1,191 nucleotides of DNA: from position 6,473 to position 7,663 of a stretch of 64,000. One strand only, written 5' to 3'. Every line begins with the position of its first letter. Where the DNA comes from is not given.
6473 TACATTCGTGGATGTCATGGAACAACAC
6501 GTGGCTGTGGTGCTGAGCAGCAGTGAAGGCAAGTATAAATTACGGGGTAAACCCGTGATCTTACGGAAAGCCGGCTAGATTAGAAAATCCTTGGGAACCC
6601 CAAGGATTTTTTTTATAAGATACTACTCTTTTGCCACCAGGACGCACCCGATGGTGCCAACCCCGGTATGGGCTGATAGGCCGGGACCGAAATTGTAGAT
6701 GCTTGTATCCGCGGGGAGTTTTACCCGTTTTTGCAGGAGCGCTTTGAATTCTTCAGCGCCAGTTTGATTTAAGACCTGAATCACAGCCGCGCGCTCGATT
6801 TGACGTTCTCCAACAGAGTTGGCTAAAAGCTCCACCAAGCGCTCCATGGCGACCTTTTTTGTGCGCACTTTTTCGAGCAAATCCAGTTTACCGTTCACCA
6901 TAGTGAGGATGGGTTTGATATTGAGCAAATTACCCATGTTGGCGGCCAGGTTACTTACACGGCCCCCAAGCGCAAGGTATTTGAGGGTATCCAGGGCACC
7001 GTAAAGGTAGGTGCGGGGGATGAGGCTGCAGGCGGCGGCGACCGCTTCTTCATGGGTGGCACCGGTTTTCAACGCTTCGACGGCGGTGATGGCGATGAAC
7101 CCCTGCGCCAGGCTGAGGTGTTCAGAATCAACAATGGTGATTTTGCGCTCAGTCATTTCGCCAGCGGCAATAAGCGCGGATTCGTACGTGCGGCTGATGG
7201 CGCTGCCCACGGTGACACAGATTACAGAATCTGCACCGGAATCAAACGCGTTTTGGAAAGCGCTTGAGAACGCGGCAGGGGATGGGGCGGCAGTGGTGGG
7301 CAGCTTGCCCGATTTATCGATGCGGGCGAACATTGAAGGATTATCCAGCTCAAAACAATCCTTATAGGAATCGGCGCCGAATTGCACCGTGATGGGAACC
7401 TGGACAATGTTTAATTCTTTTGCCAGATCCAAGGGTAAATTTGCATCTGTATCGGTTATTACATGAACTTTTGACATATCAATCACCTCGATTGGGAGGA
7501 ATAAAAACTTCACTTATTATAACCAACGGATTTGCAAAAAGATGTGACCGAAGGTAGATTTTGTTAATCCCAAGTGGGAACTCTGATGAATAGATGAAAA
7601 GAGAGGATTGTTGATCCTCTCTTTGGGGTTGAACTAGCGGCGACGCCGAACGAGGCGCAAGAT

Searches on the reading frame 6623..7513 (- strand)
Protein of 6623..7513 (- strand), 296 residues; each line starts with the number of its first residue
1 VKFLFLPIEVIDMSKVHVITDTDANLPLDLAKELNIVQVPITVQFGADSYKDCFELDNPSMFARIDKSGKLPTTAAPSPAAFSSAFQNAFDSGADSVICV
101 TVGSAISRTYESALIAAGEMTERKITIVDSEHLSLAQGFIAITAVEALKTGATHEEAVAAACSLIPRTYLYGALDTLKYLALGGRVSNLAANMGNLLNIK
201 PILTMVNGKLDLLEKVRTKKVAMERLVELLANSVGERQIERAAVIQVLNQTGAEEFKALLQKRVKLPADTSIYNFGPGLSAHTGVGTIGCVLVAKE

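Call 47: search_protein_families(library=pfam, proteins=[window:6623-7513:-], max_evalue=0.001)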
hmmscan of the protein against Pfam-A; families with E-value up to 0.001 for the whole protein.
window:6623-7513:- (296 aa): 1 family
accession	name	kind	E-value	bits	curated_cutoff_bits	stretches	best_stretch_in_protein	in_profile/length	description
PF02645.21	DegV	-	5.8e-76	255.9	27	1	15-294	1-279/280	Uncharacterised protein, DegV family COG1307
